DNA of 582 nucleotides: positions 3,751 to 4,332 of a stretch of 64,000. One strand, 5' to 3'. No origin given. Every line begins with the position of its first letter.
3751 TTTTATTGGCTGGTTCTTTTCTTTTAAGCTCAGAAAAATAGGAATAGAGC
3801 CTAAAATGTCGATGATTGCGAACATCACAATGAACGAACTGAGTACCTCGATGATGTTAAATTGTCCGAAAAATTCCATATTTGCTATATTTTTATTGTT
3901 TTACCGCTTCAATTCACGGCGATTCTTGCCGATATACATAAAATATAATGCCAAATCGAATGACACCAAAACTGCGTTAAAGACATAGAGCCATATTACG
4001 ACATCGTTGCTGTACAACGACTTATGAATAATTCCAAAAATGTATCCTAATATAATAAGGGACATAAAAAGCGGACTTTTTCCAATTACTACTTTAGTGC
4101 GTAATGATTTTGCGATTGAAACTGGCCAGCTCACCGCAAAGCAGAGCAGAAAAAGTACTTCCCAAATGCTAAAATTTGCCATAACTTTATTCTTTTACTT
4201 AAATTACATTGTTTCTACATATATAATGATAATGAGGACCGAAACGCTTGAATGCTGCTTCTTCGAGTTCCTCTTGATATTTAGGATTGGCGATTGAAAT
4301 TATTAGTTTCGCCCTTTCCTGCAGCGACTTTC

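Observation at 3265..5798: Cobalamin riboswitch heading an acyl-CoA transferase / 3-TM PQ-loop-like / MarC-like operon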

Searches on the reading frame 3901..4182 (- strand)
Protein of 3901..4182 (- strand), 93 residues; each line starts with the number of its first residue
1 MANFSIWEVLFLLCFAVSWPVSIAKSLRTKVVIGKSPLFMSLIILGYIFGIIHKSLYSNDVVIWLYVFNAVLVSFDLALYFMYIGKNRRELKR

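Call 7: search_protein_families(library=pfam, proteins=[window:3901-4182:-], max_evalue=0.01)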
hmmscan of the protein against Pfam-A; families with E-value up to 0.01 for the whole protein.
window:3901-4182:- (93 aa): 0 families

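Call 8: search_protein_families(library=ncbifam, proteins=[window:3901-4182:-], max_evalue=0.01)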
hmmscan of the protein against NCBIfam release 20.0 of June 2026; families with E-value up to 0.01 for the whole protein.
window:3901-4182:- (93 aa): 0 families

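Call 33: search_protein_families(library=pfam, proteins=[window:3901-4182:-], max_evalue=1)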
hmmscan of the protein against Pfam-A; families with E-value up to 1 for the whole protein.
window:3901-4182:- (93 aa): 2 families
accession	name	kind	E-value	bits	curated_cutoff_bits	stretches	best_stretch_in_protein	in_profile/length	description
PF14360.12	PAP2_C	-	0.12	13.4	27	1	29-72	26-69/74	PAP2 superfamily C-terminal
PF24396.1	DUF7541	-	0.28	11.4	28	1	18-85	16-88/120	Family of unknown function (DUF7541)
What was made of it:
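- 3901..4182 (-): 93-aa three-helix membrane protein with a SemiSWEET/PQ-loop-like fold. The window protein itself has no Pfam hit (calls 7, 33).
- On SemiSWEET / PQ-loop: The window protein has no hit (calls 7, 33).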

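Call 49: find_homologous_proteins(query=window:3901-4182:-, max_evalue=0.001)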
Query window:3901-4182:- (93 aa): 398 proteins with E <= 0.001 among 399 candidates; the best 120 are listed.
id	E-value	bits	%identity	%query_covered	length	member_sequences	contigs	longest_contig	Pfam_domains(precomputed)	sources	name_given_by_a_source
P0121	8.4e-52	191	98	100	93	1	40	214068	-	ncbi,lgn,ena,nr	ncbi:MAG: hypothetical protein J5709_07955 [Bacteroidales bacterium]|nr:hypothetical protein [Bacter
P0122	2.1e-51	190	97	100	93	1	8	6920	-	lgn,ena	-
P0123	2.1e-51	190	97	100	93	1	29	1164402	-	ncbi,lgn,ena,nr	ncbi:MAG: hypothetical protein IKO34_02195 [Bacteroidales bacterium]|nr:hypothetical protein [Bacter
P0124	2.8e-51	189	97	100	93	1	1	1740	-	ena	-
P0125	5.1e-51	188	95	100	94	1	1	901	-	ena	-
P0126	5.1e-51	188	96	100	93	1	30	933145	-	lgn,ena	-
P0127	6.3e-51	188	95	100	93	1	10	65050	-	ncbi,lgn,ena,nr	ncbi:MAG: hypothetical protein IKP45_02595 [Bacteroidales bacterium]|nr:hypothetical protein [Bacter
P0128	7.6e-51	188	96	100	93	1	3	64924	-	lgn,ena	-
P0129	9.6e-51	188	95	100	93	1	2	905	-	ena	-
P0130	1.0e-50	187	96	100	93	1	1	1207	-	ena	-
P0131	1.2e-50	187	95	100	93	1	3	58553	-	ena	-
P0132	1.5e-50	187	95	100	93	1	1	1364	-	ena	-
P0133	1.6e-50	187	94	100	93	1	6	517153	-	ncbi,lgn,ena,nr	ncbi:MAG: hypothetical protein J6T48_09770 [Bacteroidales bacterium]|nr:hypothetical protein [Bacter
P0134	1.7e-50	187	94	100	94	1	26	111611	-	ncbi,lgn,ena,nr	ncbi:MAG: hypothetical protein IJK62_02085 [Bacteroidales bacterium]|nr:hypothetical protein [Bacter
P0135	2.5e-50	186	94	100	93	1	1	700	-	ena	-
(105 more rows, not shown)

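Call 57: predict_structure(protein=window:3901-4182:-)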
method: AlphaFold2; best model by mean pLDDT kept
length: 93 residues; sequences in the alignment: 1
mean_pLDDT: 67.1   pTM: 0.44
mean pLDDT of the five models: 67.1, 66.2, 64.6, 62.6, 54.5
residues with pLDDT >= 90: 0; 70-90: 40; 50-70: 50; < 50: 3
segments of 3 or more residues with pLDDT < 50: none
pLDDT, mean of each block of 10 residues (from residue 1): 66 65 59 54 69 74 76 73 69 64
secondary structure, 60 per line:
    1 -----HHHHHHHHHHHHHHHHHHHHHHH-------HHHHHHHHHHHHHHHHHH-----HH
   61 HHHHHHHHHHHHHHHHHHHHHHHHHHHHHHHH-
elements in order: H6-28 H36-53 H59-92
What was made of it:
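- Tried and rejected: Single-sequence structure prediction of the 93-aa protein (pLDDT 67, call 57) was too weak.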

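Call 58: search_protein_representatives(protein=window:3901-4182:-)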
Query: 93 residues. Proteins with E-value up to 0.001 (for the whole library): 718; up to 1e-10: 168; up to 1e-30: 2. The best 150 are listed.
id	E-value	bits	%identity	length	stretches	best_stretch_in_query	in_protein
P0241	1.6e-33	130.8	94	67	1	27-93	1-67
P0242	1.1e-32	128.1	88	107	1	21-92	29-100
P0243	6.6e-29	116.1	60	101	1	3-90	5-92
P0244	7.4e-26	106.3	60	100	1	3-92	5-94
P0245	2.8e-25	104.5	76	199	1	26-92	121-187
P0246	1.4e-23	99.0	84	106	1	1-57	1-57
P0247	3.8e-23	97.6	56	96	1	5-86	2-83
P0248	2.9e-22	94.8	54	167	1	4-90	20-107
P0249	1.9e-21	92.2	54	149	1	5-88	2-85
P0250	2.2e-21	92.0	58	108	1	2-86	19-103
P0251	4.1e-21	91.1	52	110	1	4-83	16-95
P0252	6.3e-21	90.5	51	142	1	3-88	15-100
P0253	7.8e-21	90.2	52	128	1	3-86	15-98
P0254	8.1e-21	90.2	52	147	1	4-84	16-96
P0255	1.0e-20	89.9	51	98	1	5-82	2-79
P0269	1.2e-18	83.3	47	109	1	3-87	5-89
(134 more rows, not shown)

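Call 61: search_protein_families(library=pfam, alignment_id=A5, max_evalue=0.1)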
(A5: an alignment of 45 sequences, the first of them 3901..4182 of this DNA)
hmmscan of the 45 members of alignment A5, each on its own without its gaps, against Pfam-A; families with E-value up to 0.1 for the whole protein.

A. member 1, window:3901-4182:- (93 aa): 0 families

B. families by the number of members that match (of 45 scanned): 21 families
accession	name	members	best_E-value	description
PF04193.19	PQ-loop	19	6.4e-05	PQ loop repeat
PF11667.14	DUF3267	5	0.0095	Putative zincin peptidase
PF10348.14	DUF2427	4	0.012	Domain of unknown function (DUF2427)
PF03083.21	MtN3_slv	2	0.00098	Sugar efflux transporter for intercellular exchange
PF07238.19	PilZ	1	7.1e-16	PilZ domain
PF10318.15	7TM_GPCR_Srh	1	0.0022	Serpentine type 7TM GPCR chemoreceptor Srh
PF19607.4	DUF6112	1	0.0037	Family of unknown function (DUF6112)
PF07690.21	MFS_1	1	0.0046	Major Facilitator Superfamily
PF00033.24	Cytochrome_B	1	0.0056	Cytochrome b/b6/petB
PF11100.13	TrbE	1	0.0098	Conjugal transfer protein TrbE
PF01943.22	Polysacc_synt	1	0.011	Polysaccharide biosynthesis protein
PF17240.7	DUF5313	1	0.017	Family of unknown function (DUF5313)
PF10003.15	DUF2244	1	0.024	Integral membrane protein (DUF2244)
PF02517.21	Rce1-like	1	0.025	Type II CAAX prenyl endopeptidase Rce1-like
PF10066.14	DUF2304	1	0.026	Uncharacterized conserved protein (DUF2304)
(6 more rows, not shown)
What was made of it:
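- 3901..4182 (-): 19 of 45 family members weakly hit PF04193 (call 61).
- On SemiSWEET / PQ-loop: 19 of 45 diverse relatives hit PF04193 weakly (best E 6.4e-5), and 2 hit MtN3_slv (call 61).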

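Call 65: find_encoding_contigs(protein=P0243, flank=5000, max_places=4)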
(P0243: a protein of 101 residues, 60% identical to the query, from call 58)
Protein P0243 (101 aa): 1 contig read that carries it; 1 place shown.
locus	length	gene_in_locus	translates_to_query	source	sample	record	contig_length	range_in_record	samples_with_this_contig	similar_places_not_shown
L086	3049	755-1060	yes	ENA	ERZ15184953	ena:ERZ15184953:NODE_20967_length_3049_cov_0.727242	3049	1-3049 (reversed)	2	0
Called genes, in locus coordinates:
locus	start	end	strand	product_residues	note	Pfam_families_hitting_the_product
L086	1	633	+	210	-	?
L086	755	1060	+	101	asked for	-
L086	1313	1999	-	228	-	PF00230:MIP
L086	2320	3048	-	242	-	?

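Call 66: find_encoding_contigs(protein=P0255, flank=5000, max_places=4)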
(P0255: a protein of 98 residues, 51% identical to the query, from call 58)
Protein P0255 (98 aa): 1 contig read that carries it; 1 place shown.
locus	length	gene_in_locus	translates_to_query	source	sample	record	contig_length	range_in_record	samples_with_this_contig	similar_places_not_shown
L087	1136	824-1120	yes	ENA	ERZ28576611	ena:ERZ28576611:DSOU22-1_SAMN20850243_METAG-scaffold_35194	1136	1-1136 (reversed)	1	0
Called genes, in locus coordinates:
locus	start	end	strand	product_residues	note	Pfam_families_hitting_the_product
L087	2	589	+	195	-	?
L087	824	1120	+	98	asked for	-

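Call 67: find_encoding_contigs(protein=P0269, flank=5000, max_places=4)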
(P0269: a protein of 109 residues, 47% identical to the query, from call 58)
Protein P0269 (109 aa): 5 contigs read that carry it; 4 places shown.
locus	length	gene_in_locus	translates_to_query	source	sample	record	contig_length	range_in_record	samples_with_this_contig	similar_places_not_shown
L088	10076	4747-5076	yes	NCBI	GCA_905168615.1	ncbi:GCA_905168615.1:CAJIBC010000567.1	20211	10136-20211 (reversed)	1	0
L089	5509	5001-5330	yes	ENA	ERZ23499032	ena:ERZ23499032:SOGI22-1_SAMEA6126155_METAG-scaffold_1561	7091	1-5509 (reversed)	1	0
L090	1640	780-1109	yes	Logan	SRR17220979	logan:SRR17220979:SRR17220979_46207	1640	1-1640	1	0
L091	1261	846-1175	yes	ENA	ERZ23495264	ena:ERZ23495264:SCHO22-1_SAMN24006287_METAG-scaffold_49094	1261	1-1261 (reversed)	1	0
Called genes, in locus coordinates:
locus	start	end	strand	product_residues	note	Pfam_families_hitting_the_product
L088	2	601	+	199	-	?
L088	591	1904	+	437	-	PF00672:HAMP, PF00512:HisKA (weak), PF02518:HATPase_c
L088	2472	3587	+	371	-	PF00990:GGDEF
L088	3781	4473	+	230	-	-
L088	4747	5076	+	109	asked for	-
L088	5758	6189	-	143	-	-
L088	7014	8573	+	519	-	PF00496:SBP_bac_5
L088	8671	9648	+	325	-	PF19300:BPD_transp_1_N, PF00528:BPD_transp_1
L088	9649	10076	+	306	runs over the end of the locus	PF12911:OppC_N (weak), PF00528:BPD_transp_1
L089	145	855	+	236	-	PF00072:Response_reg, PF00486:Trans_reg_C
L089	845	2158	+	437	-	PF00672:HAMP, PF00512:HisKA, PF02518:HATPase_c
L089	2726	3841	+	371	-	PF00990:GGDEF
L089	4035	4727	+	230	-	-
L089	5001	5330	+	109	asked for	-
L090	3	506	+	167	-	?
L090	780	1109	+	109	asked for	-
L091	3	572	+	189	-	?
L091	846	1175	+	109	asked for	-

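Call 69: predict_structure(alignment_id=A6)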
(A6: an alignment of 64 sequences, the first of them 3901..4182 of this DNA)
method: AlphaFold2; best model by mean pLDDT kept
length: 93 residues; sequences in the alignment: 64
mean_pLDDT: 94.6   pTM: 0.82
mean pLDDT of the five models: 94.6, 93.6, 92.8, 92.1, 91.4
residues with pLDDT >= 90: 82; 70-90: 9; 50-70: 2; < 50: 0
segments of 3 or more residues with pLDDT < 50: none
pLDDT, mean of each block of 10 residues (from residue 1): 83 97 97 96 98 93 96 98 94 86
secondary structure, 60 per line:
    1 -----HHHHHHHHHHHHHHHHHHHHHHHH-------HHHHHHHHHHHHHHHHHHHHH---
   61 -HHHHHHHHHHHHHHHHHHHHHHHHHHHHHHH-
elements in order: H6-29 H37-57 H62-92
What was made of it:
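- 3901..4182 (-): AlphaFold model with a 64-sequence alignment has pLDDT 94.6 (call 69).
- On SemiSWEET / PQ-loop: Model pLDDT 94.6 (call 69).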

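Call 71: fold_search(model_id=the predicted structure, library=pdb)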
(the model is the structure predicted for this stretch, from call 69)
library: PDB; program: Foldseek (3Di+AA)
matches with E <= 10: 65; with E <= 0.001: 0
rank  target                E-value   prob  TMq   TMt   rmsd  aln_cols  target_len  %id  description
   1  4x5n_D                1.2e-01  1.00  0.66  0.67   3.3        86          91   17  Crystal structure of SemiSWEET in the inward-open and outward-open conformations (released 2015-01-21)
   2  4rng_C                1.5e-01  1.00  0.74  0.82   1.8        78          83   13  Crystal structure of a bacterial homologue of SWEET transporters (released 2014-11-19)
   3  4qnc_A                1.8e-01  1.00  0.72  0.81   1.7        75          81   17  Crystal structure of a SemiSWEET in an occluded state (released 2014-09-10)
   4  4x5m_B                1.9e-01  1.00  0.69  0.69   3.2        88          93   15  Crystal structure of SemiSWEET in the inward-open conformation (released 2015-01-21)
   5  4x5m_C                2.8e-01  0.99  0.65  0.65   3.1        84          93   18  Crystal structure of SemiSWEET in the inward-open conformation (released 2015-01-21)
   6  4rng_A                3.4e-01  1.00  0.73  0.81   1.8        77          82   12  Crystal structure of a bacterial homologue of SWEET transporters (released 2014-11-19)
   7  4x5m_A                4.1e-01  0.77  0.49  0.51   4.9        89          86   21  Crystal structure of SemiSWEET in the inward-open conformation (released 2015-01-21)
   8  4x5n_A                4.3e-01  0.98  0.67  0.68   3.0        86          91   17  Crystal structure of SemiSWEET in the inward-open and outward-open conformations (released 2015-01-21)
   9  4x5n_B                4.3e-01  0.96  0.63  0.64   5.3        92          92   20  Crystal structure of SemiSWEET in the inward-open and outward-open conformations (released 2015-01-21)
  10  4qnc_B                4.6e-01  0.94  0.60  0.66   2.9        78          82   15  Crystal structure of a SemiSWEET in an occluded state (released 2014-09-10)
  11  5uhs_A                5.2e-01  0.94  0.59  0.67   2.9        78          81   15  Structure of a SemiSWEET D57A mutant (released 2017-08-02)
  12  9kax_MODEL_1_A        6.2e-01  0.90  0.58  0.62   3.2        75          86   19  The outward-open structure of BjSemiSWEET in native cellular membranes determined by in situ solid-state NMR (released 2025-09-10)
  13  4x5n_C                8.3e-01  0.84  0.60  0.61   3.7        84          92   18  Crystal structure of SemiSWEET in the inward-open and outward-open conformations (released 2015-01-21)
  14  6uw6_A                3.1e+00  0.16  0.39  0.08   8.0        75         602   13  Cryo-EM structure of the human TRPV3 K169A mutant determined in lipid nanodisc (released 2020-07-01)
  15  1w09_MODEL_1_A        3.5e+00  0.12  0.36  0.37   7.1        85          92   14  Solution structure of the cis form of the human alpha-hemoglobin stabilizing protein (AHSP) (released 2004-06-10)
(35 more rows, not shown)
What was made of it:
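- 3901..4182 (-): The top 13 PDB matches are all SemiSWEETs, TM-score 0.58-0.82 (call 71).
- On SemiSWEET / PQ-loop: PDB ranks 1-13 are all SemiSWEETs, with TM-score 0.49-0.74 normalised to the query and 0.51-0.82 normalised to the target (call 71).
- Closest known: SemiSWEET / PQ-loop three-helix transporters. Same: Fold: the top 13 PDB matches, TM-score up to 0.82 and rmsd down to 1.7 A. Also the size and the three-helix topology (calls 69, 71).
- Closest known: SemiSWEET / PQ-loop three-helix transporters. Different: Sequence identity to SemiSWEETs is 12-21% (call 71).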

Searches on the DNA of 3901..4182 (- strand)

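Call 68: search_rna_families(sources=[L086, L087, L088, L089, L090, L091], threshold=gathering)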
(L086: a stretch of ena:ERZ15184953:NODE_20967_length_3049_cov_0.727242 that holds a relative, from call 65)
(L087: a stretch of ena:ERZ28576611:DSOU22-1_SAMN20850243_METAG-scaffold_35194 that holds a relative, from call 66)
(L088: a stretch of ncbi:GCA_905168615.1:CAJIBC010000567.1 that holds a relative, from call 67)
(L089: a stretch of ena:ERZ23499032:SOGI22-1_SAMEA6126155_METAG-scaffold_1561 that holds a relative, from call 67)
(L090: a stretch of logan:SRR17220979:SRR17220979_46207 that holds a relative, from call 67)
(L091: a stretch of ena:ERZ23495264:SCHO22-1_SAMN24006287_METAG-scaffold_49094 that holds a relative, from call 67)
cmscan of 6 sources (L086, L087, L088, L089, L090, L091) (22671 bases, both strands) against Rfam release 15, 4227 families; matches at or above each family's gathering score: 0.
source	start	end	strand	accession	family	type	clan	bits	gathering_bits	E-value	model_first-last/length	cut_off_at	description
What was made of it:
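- Remote members of the 93-aa family carry no riboswitch (calls 65-68).
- Tried and rejected: Contexts of three remote members (L086-L091) have no Rfam hit (calls 65-68).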
